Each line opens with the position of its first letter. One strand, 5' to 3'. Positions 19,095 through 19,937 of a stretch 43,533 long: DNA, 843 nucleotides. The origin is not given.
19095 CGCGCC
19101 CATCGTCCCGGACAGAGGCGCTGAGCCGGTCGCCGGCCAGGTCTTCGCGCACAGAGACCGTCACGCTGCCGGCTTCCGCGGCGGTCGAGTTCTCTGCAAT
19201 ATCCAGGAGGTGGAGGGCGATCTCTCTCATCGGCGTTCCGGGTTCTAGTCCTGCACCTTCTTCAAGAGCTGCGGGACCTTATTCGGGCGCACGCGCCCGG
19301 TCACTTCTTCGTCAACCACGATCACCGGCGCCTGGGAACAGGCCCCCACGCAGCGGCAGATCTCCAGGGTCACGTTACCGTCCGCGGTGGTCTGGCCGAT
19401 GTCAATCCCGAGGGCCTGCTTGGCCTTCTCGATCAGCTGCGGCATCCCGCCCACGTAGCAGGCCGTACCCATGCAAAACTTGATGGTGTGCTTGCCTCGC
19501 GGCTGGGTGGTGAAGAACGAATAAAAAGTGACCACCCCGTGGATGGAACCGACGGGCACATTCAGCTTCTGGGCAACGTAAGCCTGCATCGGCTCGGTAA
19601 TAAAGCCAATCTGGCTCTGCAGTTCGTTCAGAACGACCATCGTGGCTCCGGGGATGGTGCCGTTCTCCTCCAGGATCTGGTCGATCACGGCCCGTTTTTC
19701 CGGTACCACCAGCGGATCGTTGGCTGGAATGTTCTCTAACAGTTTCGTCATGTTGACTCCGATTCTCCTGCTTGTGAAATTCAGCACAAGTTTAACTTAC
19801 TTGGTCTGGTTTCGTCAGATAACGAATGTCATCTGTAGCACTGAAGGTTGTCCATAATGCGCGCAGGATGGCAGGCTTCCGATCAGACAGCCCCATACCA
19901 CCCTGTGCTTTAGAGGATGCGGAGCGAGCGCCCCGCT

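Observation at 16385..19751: Bifurcating-type HydB/HydC-like flavin module with no catalytic partner of its own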

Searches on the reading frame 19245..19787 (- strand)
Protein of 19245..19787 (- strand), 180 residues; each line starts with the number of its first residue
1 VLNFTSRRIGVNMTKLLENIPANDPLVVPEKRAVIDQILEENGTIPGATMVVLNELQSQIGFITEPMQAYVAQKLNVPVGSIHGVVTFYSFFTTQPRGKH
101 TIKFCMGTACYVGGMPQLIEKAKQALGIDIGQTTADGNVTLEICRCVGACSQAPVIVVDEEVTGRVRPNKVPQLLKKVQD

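Call 5: search_protein_families(library=pfam, proteins=[window:19245-19787:-], max_evalue=0.001)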
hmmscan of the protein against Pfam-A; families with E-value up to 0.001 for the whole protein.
window:19245-19787:- (180 aa): 1 family
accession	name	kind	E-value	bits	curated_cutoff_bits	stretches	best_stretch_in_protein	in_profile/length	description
PF01257.25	2Fe-2S_thioredx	-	4.2e-45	153.6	24.8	1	35-178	1-144/145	Thioredoxin-like [2Fe-2S] ferredoxin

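Call 57: search_solved_structures(query=window:19245-19751:-, max_evalue=0.00001, show_alignments=1)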
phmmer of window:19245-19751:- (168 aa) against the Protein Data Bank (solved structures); distinct sequences matched with E-value up to 0.00001: 54.
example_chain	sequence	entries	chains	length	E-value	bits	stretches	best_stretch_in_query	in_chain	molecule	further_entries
7q4v_C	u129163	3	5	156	8.2e-39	136.2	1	15-165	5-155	Iron hydrogenase HydC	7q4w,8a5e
8a6t_C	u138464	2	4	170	8e-35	123.3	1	22-168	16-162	Electron bifurcating hydrogenase subunit HydC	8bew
7t2r_C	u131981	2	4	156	9e-35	123.1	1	35-167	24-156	NiFe hydrogenase subunit C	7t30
9n5u_C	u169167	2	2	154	3.4e-31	111.5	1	34-166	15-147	NfnC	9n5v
6vw7_A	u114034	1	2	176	8.6e-29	103.7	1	26-165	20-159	NAD-dependent formate dehydrogenase gamma subunit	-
6vw8_A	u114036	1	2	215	1.4e-28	102.9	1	25-165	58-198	NAD-dependent formate dehydrogenase gamma subunit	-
7p5h_C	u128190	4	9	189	1.2e-27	100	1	22-167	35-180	Fe-hydrogenase, subunit gamma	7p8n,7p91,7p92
9bov_C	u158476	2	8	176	1.4e-24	90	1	21-166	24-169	NADH dehydrogenase (Ubiquinone), 24 kDa subunit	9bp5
8oh5_A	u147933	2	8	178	1.1e-23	87.1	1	23-166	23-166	NAD-dependent formate dehydrogenase gamma subunit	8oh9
9mqx_C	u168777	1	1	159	3.5e-23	85.4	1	33-164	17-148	NADH:ubiquinone oxidoreductase 24 kD subunit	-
9q8i_E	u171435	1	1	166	6e-23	84.7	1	34-165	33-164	NADH-quinone oxidoreductase subunit E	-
7p61_E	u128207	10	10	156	1.4e-22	83.5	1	34-165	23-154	NADH dehydrogenase I subunit E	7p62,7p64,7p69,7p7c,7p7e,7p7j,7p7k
7awt_E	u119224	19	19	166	1.6e-22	83.3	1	34-165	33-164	NADH-quinone oxidoreductase subunit E | NADH dehydrogenase I subunit E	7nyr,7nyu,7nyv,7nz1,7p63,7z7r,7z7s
6tg9_G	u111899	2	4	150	3.9e-21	78.8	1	31-157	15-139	Formate dehydrogenase subunit gamma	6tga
2auv_A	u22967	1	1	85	1.1e-20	77.3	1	84-164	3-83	potential NAD-reducing hydrogenase subunit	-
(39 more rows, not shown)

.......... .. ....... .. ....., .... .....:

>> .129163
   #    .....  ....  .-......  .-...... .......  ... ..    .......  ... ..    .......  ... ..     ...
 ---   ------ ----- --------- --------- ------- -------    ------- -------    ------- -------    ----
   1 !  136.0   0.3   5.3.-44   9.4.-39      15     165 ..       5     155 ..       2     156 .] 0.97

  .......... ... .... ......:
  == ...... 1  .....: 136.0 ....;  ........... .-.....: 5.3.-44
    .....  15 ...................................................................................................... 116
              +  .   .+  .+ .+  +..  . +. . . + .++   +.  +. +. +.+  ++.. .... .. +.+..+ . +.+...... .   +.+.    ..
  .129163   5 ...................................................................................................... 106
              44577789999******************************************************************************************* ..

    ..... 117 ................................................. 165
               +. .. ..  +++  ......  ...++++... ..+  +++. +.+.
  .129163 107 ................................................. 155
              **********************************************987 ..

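Call 73: search_protein_families(library=ncbifam, proteins=[window:19245-19751:-], max_evalue=0.00001)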
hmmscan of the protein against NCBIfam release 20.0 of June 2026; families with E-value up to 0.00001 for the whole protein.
window:19245-19751:- (168 aa): 9 families
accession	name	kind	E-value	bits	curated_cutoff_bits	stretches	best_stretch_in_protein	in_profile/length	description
NF005747.0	PRK07571.1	equivalog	2e-44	151.3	224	1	18-167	20-169/173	bidirectional hydrogenase complex protein HoxE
NF004638.0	PRK05988.1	equivalog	5.7e-43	146.4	198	1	18-167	9-158/159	formate dehydrogenase subunit gamma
NF005722.0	PRK07539.1-2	equivalog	1.5e-38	132.3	141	1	18-166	8-156/157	NADH-quinone oxidoreductase subunit NuoE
TIGR01958.1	nuoE_fam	subfamily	4.2e-35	121.1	142.4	1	36-166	17-147/148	NADH-quinone oxidoreductase subunit NuoE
NF005725.0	PRK07539.1-5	equivalog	2.9e-32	111.8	220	1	34-167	38-172/174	NADH-quinone oxidoreductase subunit NuoE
NF005723.0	PRK07539.1-3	equivalog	9.8e-25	87.3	226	1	36-167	25-157/158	NADH-quinone oxidoreductase subunit NuoE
NF005721.0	PRK07539.1-1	equivalog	7.8e-24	84.4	308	1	36-166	47-177/292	NADH-quinone oxidoreductase subunit NuoE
NF005724.0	PRK07539.1-4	equivalog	7.1e-20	71.8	280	1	36-165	41-171/240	NADH-quinone oxidoreductase subunit NuoE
NF009040.0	PRK12373.1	equivalog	6.7e-15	55.7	514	1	36-151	38-154/400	NADH-quinone oxidoreductase subunit E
